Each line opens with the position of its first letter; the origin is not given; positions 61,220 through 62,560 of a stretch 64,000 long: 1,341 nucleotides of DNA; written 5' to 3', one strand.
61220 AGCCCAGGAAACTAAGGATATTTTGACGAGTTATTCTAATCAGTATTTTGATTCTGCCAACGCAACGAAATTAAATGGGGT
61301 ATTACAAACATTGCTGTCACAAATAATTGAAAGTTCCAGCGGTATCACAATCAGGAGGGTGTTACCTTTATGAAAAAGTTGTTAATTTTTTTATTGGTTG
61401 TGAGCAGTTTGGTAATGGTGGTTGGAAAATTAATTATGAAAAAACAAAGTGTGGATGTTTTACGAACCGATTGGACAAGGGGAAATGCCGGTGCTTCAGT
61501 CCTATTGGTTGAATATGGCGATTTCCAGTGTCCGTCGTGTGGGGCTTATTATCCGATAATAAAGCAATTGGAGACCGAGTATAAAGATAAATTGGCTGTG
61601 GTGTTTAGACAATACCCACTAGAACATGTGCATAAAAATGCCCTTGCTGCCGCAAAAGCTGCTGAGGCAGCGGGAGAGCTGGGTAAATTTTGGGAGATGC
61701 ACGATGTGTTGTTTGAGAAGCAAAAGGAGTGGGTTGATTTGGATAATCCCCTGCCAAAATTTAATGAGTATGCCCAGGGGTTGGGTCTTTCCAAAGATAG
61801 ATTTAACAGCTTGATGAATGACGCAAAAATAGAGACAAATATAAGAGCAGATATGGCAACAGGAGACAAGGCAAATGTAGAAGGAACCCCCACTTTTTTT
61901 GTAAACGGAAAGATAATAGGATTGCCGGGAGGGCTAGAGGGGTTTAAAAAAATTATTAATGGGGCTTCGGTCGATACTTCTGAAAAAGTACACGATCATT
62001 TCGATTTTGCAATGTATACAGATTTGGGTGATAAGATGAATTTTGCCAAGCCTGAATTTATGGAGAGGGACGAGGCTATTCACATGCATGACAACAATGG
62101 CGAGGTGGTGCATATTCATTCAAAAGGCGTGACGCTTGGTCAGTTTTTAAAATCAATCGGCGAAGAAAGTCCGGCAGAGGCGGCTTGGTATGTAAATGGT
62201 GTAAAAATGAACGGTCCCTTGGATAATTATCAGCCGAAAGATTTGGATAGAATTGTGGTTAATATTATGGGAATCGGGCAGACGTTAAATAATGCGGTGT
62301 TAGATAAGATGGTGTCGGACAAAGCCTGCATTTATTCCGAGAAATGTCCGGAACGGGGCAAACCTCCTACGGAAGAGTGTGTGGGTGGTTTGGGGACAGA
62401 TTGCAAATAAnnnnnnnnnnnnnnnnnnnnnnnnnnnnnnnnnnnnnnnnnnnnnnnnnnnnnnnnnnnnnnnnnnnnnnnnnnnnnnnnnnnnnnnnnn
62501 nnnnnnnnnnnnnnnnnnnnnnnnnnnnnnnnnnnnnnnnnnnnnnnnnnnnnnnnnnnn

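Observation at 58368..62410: Second pseudopilin operon with a vWA-domain tip protein and a dedicated DsbA-like oxidoreductase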

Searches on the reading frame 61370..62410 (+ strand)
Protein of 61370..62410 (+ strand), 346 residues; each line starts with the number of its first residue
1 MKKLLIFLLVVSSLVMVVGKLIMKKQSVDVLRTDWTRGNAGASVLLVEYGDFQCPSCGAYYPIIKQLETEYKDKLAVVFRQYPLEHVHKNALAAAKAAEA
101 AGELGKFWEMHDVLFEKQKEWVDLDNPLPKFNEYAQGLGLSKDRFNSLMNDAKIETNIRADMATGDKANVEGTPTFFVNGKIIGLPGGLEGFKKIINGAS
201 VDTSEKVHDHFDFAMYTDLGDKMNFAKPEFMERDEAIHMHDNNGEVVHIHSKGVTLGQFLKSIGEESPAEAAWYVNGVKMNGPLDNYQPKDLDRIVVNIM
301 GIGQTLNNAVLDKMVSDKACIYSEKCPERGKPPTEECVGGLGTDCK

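Call 3: search_protein_families(library=pfam, proteins=[window:61370-62410:+], max_evalue=1)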
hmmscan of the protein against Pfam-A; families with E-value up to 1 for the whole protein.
window:61370-62410:+ (346 aa): 6 families
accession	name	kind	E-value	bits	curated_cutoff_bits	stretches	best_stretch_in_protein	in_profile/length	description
PF13462.12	Thioredoxin_4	-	4.8e-27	95.6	23.2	1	33-197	4-164/165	Thioredoxin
PF01323.26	DSBA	-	9.8e-14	52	25.6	1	46-185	2-177/191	DSBA-like thioredoxin domain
PF00085.26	Thioredoxin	-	0.039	14.4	23.5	0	44-78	20-54/103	Thioredoxin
PF13905.12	Thioredoxin_8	-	0.044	14.6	27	1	44-79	3-40/94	Thioredoxin-like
PF13098.12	Thioredoxin_2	-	0.14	12.9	27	1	47-181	10-85/104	Thioredoxin-like domain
PF13192.12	Thioredoxin_3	-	0.18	12.3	24.8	0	156-182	33-59/76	Thioredoxin domain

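Call 14: find_homologous_proteins(query=window:61370-62410:+, max_evalue=0.001)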
Query window:61370-62410:+ (346 aa): 5991 proteins with E <= 0.001 among 8000 candidates; the best 120 are listed.
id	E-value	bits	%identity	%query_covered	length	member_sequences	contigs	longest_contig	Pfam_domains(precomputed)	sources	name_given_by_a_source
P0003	6.4e-235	797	100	100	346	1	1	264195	PF01323.27,PF13462.13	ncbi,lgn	-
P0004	1.9e-106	374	49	100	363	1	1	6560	PF01323.27,PF13462.13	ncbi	-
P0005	3.6e-98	347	51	99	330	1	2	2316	PF13743.13,PF01323.27,PF13462.13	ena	-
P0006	4.9e-97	343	41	48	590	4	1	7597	PF00462.31,PF13728.13,PF13743.13,PF00085.27,PF13905.13,PF13098.14,PF18403.8,PF01323.27,PF13462.13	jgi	jgi:protein-disulfide isomerase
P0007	3.1e-94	334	50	100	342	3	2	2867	PF01323.27,PF13462.13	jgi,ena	-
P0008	5.5e-94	333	43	48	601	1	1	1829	PF00462.31,PF13728.13,PF13743.13,PF00085.27,PF13098.14,PF01323.27,PF13462.13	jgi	jgi:protein-disulfide isomerase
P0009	7.7e-94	333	50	100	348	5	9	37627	PF13743.13,PF01323.27,PF13462.13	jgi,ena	-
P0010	4.4e-93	330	52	93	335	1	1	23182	PF13743.13,PF01323.27,PF13462.13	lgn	-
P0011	6.3e-93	330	47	92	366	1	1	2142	PF13743.13,PF01323.27,PF13462.13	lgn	-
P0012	8.0e-93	329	52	95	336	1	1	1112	PF13743.13,PF01323.27,PF13462.13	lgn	-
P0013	1.1e-92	329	38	47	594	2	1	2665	PF00462.31,PF13728.13,PF13743.13,PF00085.27,PF13905.13,PF13098.14,PF01323.27,PF13462.13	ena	-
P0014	1.9e-92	328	52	93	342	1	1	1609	PF13743.13,PF01323.27,PF13462.13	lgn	-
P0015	4.8e-92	327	44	100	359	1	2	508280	PF13743.13,PF01323.27,PF13462.13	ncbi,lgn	-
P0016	5.0e-92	327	48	90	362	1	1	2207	PF01323.27,PF13462.13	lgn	-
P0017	7.2e-92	326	49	100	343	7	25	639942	PF01323.27,PF13462.13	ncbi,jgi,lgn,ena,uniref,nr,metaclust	ncbi:hypothetical protein A2634_04535 [Candidatus Amesbacteria bacterium RIFCSPHIGHO2_01_FULL_48_32]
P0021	4.9e-91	324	46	93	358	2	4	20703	PF13743.13,PF01323.27,PF13462.13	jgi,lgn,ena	-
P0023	3.0e-90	321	48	94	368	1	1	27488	PF13743.13,PF01323.27,PF13462.13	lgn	-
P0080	2.5e-81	292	43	97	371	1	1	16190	PF13743.13,PF01323.27,PF13462.13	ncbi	-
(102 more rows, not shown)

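Call 15: find_encoding_contigs(protein=P0017, flank=7000, max_places=3)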
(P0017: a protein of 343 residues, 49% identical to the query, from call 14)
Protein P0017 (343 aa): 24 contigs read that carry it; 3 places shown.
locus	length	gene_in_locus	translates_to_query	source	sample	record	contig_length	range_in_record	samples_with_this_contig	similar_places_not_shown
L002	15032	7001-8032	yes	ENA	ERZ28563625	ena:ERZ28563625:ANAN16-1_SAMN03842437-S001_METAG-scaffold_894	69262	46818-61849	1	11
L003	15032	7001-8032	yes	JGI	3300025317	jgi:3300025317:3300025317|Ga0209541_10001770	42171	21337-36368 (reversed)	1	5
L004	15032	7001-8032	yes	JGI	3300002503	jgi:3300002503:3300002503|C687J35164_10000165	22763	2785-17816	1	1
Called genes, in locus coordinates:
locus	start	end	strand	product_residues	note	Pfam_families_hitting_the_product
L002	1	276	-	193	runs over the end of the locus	-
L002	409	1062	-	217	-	PF03006:HlyIII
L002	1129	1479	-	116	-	-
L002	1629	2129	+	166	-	-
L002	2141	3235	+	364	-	-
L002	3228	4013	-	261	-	-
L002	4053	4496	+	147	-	-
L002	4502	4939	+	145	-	-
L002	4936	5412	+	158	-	-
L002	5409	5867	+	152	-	-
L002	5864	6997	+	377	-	-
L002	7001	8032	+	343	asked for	PF13462:Thioredoxin_4, PF01323:DSBA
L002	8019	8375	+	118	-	PF01641:SelR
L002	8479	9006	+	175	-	PF01625:PMSR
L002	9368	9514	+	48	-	-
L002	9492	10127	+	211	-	PF01694:Rhomboid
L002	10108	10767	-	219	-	PF00160:Pro_isomerase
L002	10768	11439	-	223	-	PF03575:Peptidase_S51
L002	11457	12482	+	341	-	PF09903:DUF2130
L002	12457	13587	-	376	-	PF22807:TrAA12, PF01436:NHL (faint), PF07995:GSDH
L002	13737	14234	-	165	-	PF08281:Sigma70_r4_2, PF04545:Sigma70_r4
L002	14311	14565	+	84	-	-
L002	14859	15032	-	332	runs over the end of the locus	PF04041:Glyco_hydro_130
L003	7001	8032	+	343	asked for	PF13462:Thioredoxin_4, PF01323:DSBA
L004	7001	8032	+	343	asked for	PF13462:Thioredoxin_4, PF01323:DSBA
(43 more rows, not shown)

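Call 16: find_encoding_contigs(protein=P0015, flank=7000, max_places=2)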
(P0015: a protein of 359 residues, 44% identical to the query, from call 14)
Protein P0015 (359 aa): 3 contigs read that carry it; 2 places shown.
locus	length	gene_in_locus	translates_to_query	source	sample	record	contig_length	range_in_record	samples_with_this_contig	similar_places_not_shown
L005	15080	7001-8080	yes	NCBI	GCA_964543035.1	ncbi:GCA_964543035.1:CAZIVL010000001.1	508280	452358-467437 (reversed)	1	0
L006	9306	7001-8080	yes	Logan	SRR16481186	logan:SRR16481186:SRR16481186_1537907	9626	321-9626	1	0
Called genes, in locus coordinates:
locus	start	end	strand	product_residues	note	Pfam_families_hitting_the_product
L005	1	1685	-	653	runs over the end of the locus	PF00149:Metallophos, PF24517:CBM96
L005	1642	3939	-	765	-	PF00150:Cellulase, PF26410:GH5_mannosidase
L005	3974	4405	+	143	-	-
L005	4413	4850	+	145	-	-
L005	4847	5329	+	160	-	-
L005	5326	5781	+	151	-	-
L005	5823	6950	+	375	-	-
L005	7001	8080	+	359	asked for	PF13462:Thioredoxin_4, PF01323:DSBA, PF13743:Thioredoxin_5 (faint)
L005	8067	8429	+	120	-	PF01641:SelR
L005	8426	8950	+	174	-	PF01625:PMSR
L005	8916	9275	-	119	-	PF08818:DUF1801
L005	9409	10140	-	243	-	PF00561:Abhydrolase_1, PF12146:Hydrolase_4, PF12697:Abhydrolase_6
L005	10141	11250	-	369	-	-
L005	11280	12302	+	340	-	PF09903:DUF2130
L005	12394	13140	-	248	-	PF13489:Methyltransf_23, PF05175:MTS, PF07021:MetW (faint), PF13847:Methyltransf_31, PF08241:Methyltransf_11, PF08242:Methyltransf_12, PF13649:Methyltransf_25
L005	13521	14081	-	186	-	PF10706:Aminoglyc_resit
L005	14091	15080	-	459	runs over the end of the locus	PF00441:Acyl-CoA_dh_1 (weak)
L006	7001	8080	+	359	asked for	PF13462:Thioredoxin_4, PF01323:DSBA, PF13743:Thioredoxin_5 (faint)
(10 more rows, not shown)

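Call 17: find_encoding_contigs(protein=P0009, flank=7000, max_places=2)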
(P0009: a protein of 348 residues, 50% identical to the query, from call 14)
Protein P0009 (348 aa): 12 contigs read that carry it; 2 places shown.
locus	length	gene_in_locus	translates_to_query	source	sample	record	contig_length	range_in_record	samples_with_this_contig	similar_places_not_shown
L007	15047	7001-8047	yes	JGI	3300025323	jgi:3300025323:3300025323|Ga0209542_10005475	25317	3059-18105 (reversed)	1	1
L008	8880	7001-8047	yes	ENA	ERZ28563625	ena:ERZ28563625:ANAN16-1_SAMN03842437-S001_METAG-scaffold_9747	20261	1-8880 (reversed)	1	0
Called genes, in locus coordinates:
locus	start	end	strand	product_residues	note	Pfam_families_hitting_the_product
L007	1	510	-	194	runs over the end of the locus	PF00160:Pro_isomerase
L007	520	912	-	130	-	PF12172:zf-ChsH2 (weak), PF01796:OB_ChsH2_C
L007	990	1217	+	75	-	-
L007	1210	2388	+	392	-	PF00817:IMS, PF11799:IMS_C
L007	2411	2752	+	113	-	PF03266:NTPase_1 (weak), PF13207:AAA_17 (weak), PF13238:AAA_18 (weak)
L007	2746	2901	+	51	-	-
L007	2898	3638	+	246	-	PF00702:Hydrolase, PF13419:HAD_2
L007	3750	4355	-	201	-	-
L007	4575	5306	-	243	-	PF13489:Methyltransf_23, PF08241:Methyltransf_11, PF08242:Methyltransf_12, PF13649:Methyltransf_25, PF13847:Methyltransf_31 (weak)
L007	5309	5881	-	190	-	-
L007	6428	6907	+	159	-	-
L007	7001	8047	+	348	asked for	PF13462:Thioredoxin_4, PF01323:DSBA, PF13743:Thioredoxin_5 (weak)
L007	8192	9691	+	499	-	-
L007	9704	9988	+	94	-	-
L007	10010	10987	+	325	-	PF09903:DUF2130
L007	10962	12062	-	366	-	PF22807:TrAA12, PF01436:NHL (faint), PF07995:GSDH (weak)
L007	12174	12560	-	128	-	-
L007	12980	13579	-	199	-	PF00702:Hydrolase, PF13419:HAD_2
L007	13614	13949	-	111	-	PF01050:MannoseP_isomer (weak), PF07883:Cupin_2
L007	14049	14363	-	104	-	PF05597:Phasin (weak)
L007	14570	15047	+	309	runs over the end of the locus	PF01018:GTP1_OBG, PF01926:MMR_HSR1, PF02421:FeoB_N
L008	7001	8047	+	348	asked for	PF13462:Thioredoxin_4, PF01323:DSBA, PF13743:Thioredoxin_5 (weak)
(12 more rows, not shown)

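Call 29: find_related_loci(query=A3, collection=genome_contigs, flank=8000)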
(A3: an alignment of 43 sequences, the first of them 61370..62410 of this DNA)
Query A3 (346 aa) in genome_contigs; peptide patterns used: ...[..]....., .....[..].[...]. (x = any residue, [..] = any of these).
77 stretches matched a pattern; 74 encode a relative of the query (tblastn E <= 1e-3); 74 distinct loci.
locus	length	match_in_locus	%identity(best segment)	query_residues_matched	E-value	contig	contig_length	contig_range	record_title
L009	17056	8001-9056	44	3-345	1e-98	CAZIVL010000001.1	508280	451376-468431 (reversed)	MAG TPA_asm: uncultured Gammaproteobacteria bacterium isolate SRP342105_co1_60 genome assembly, contig: NODE_6_length_50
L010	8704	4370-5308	48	30-345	6e-96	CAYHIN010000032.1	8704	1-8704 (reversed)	MAG TPA_asm: uncultured Gammaproteobacteria bacterium isolate ERP119705_co13_445 genome assembly, contig: NODE_10117_len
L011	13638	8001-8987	45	24-345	5e-91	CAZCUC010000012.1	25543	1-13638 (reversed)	MAG TPA_asm: uncultured Pseudomonadales bacterium isolate SRP286056_co1_428 genome assembly, contig: NODE_2176_length_25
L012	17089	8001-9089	40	1-345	9e-91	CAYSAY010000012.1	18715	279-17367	MAG TPA_asm: uncultured Gammaproteobacteria bacterium isolate ERP113451_co1_283 genome assembly, contig: NODE_3433_lengt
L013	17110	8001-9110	41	3-345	5e-90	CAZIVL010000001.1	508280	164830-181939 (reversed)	MAG TPA_asm: uncultured Gammaproteobacteria bacterium isolate SRP342105_co1_60 genome assembly, contig: NODE_6_length_50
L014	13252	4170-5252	42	19-346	3e-88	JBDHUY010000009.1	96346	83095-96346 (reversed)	MAG: Candidatus Gracilibacteria bacterium isolate AS-MICRO-OLR.153 NODE_563_length_96346_cov_12.821554, whole genome sho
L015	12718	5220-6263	45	28-346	6e-88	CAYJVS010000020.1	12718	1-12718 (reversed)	MAG TPA_asm: uncultured Gammaproteobacteria bacterium isolate ERP125453_co1_232 genome assembly, contig: NODE_5466_lengt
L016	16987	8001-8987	47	24-345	1e-87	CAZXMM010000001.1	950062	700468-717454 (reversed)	MAG TPA_asm: uncultured Gammaproteobacteria bacterium isolate SRP173033_co1_283 genome assembly, contig: NODE_1_length_9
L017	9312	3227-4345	41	1-345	2e-87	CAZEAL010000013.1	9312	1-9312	MAG TPA_asm: uncultured Candidatus Saccharibacteria bacterium isolate binchicken_co169_150 genome assembly, contig: k99_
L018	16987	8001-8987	44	24-345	9e-87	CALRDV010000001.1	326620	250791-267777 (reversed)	MAG: Patescibacteria group bacterium isolate MsH-01oct19-133 genome assembly, contig: MsH-01oct19-C10, whole genome shot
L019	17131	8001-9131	41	2-345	5e-86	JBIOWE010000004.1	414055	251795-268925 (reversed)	MAG: Patescibacteria group bacterium isolate MAG090 k127_1662334, whole genome shotgun sequence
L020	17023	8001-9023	44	27-345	5e-85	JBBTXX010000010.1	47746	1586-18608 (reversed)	MAG: Patescibacteria group bacterium isolate H51-bin051 H51_bin051_000000000010, whole genome shotgun sequence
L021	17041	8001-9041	42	26-345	1e-83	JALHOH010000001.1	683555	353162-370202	MAG: Patescibacteria group bacterium isolate bin.120 c_000000000028, whole genome shotgun sequence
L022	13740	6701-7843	40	1-345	3e-83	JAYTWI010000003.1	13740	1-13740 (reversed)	MAG: Candidatus Moraniibacteriota bacterium isolate GFS_5782 GFS_5782_2, whole genome shotgun sequence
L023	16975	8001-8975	43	21-346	2e-83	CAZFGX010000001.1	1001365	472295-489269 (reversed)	MAG TPA_asm: uncultured Gammaproteobacteria bacterium isolate SRP342105_co1_501 genome assembly, contig: NODE_2_length_1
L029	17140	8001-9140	38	2-345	1e-79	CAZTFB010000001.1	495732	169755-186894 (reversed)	MAG TPA_asm: uncultured Gammaproteobacteria bacterium isolate SRP329715_co1_107 genome assembly, contig: NODE_4_length_4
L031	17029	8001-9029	40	30-345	1e-79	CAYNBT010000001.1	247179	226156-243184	MAG TPA_asm: uncultured Candidatus Saccharibacteria bacterium isolate SRP342105_co1_255 genome assembly, contig: NODE_39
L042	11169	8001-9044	41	24-345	9e-75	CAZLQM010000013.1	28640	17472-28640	MAG TPA_asm: uncultured Gammaproteobacteria bacterium isolate SRP107338_co1_111 genome assembly, contig: NODE_1290_lengt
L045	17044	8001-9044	41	23-345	7e-74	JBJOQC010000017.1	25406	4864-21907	MAG: Candidatus Parcubacteria bacterium isolate whiteclaycreek2_2019_sw_WHONDRS-S19S_0038_B_bin.23 scaffold_1885881, who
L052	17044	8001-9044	38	24-345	1e-71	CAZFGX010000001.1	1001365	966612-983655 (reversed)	MAG TPA_asm: uncultured Gammaproteobacteria bacterium isolate SRP342105_co1_501 genome assembly, contig: NODE_2_length_1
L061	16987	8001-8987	44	24-345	3e-87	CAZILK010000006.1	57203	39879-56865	MAG TPA_asm: uncultured Candidatus Saccharibacteria bacterium isolate SRP342105_co1_447 genome assembly, contig: NODE_68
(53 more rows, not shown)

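Call 39: predict_structure(alignment_id=A3)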
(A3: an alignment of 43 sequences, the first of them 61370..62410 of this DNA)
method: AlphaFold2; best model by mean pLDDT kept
length: 346 residues; sequences in the alignment: 43
mean_pLDDT: 88.5   pTM: 0.65
mean pLDDT of the five models: 88.5, 86.8, 86.1, 85.7, 85.0
residues with pLDDT >= 90: 228; 70-90: 81; 50-70: 26; < 50: 11
segments of 3 or more residues with pLDDT < 50: 338-344
pLDDT, mean of each block of 10 residues (from residue 1): 89 81 66 90 95 97 97 96 97 99 98 98 98 98 98 98 94 94 89 86 78 92 92 88 90 93 88 92 94 92 70 87 72 50 46
secondary structure, 60 per line:
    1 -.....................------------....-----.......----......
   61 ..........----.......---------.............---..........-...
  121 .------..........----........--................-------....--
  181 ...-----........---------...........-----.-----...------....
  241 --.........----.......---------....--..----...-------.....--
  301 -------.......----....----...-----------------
elements in order: H2-22 E35-38 E44-50 H55-70 E75-81 H91-103 H107-116 H118-121 H128-137 H142-149 H152-167 E175-178 E181-183 H189-196 E206-216 E237-240 E243-251 H256-262 E272-275 E294-298 H308-314 H319-322

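Call 41: search_protein_families(library=ncbifam, proteins=[window:61370-62410:+], max_evalue=1)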
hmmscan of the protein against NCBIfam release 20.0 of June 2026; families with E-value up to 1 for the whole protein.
window:61370-62410:+ (346 aa): 4 families
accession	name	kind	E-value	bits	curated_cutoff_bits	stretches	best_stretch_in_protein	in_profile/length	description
NF041057.1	Rcas_1661_fam_Se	equivalog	4.3e-23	82.1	190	1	36-197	83-245/247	Rcas_1661 family thioredoxin-like (seleno)lipoprotein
NF047695.1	ThlDiSintDsbAHaem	equivalog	1.9e-07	30.7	290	1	1-182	1-177/206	thiol:disulfide interchange protein DsbA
NF047697.1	ThioredTrxAClost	equivalog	0.016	15.4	140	1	43-76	18-51/105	thioredoxin TrxA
NF040730.1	CxCC_doxin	equivalog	0.085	12.6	65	1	53-77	10-34/83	thioredoxin-like (seleno)protein SaoT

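Call 42: fold_search(model_id=the predicted structure, library=pdb)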
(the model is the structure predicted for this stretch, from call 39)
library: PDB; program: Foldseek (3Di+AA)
matches with E <= 10: 895; with E <= 0.001: 190
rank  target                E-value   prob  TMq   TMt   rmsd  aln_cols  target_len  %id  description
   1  3eu3                  4.5e-11  1.00  0.43  0.77   2.4       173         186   23  Crystal Structure of BdbD from Bacillus subtilis (reduced) (released 2009-06-16)
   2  3eu4                  9.2e-11  1.00  0.42  0.76   2.8       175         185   22  Crystal Structure of BdbD from Bacillus subtilis (oxidised) (released 2009-06-16)
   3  7unn                  1.9e-10  1.00  0.43  0.59   2.8       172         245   28  Thiol-disulfide oxidoreductase TsdA from Corynebacterium diphtheriae (released 2022-04-20)
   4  6eez_A                2.9e-10  1.00  0.43  0.77   2.5       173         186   25  Crystal Structure of the thiol-disulfide exchange protein alpha-DsbA2 from Wolbachia pipientis (released 2019-04-17)
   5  6eez_B                4.3e-10  1.00  0.43  0.75   2.5       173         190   25  Crystal Structure of the thiol-disulfide exchange protein alpha-DsbA2 from Wolbachia pipientis (released 2019-04-17)
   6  4pwo                  4.6e-10  1.00  0.43  0.58   2.7       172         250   28  Crystal structure of DsbA from the Gram positive bacterium Corynebacterium diphtheriae (released 2015-03-25)
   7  3f4r                  4.9e-10  1.00  0.44  0.75   2.5       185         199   23  Crystal structure of Wolbachia pipientis alpha-DsbA1 (released 2009-03-24)
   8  4pwp                  5.2e-10  1.00  0.42  0.57   3.0       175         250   28  Crystal structure of DsbA from the Gram positive bacterium Corynebacterium diphtheriae (released 2015-03-25)
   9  3gyk_A                8.9e-10  1.00  0.43  0.82   2.8       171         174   22  The crystal structure of a thioredoxin-like oxidoreductase from Silicibacter pomeroyi DSS-3 (released 2009-06-09)
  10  3f4t                  9.4e-10  1.00  0.42  0.71   3.6       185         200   24  Crystal structure of Wolbachia pipientis alpha-DsbA1 C97A/C146A (released 2009-03-24)
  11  3f4s                  1.5e-09  1.00  0.43  0.72   3.6       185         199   22  Crystal structure of Wolbachia pipientis alpha-DsbA1 T172V (released 2009-03-24)
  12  3gyk_B                1.6e-09  1.00  0.43  0.82   2.8       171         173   22  The crystal structure of a thioredoxin-like oxidoreductase from Silicibacter pomeroyi DSS-3 (released 2009-06-09)
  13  7uno                  3.7e-09  1.00  0.43  0.59   2.9       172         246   27  Thiol-disulfide oxidoreductase TsdA, C129S mutant, from Corynebacterium diphtheriae (released 2022-04-20)
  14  6eez_C                3.9e-09  1.00  0.39  0.71   3.6       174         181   24  Crystal Structure of the thiol-disulfide exchange protein alpha-DsbA2 from Wolbachia pipientis (released 2019-04-17)
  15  4n30                  1.0e-08  1.00  0.40  0.72   4.1       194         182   22  Crystal structure of Pseudomonas aeruginosa DsbA2 (released 2013-12-04)
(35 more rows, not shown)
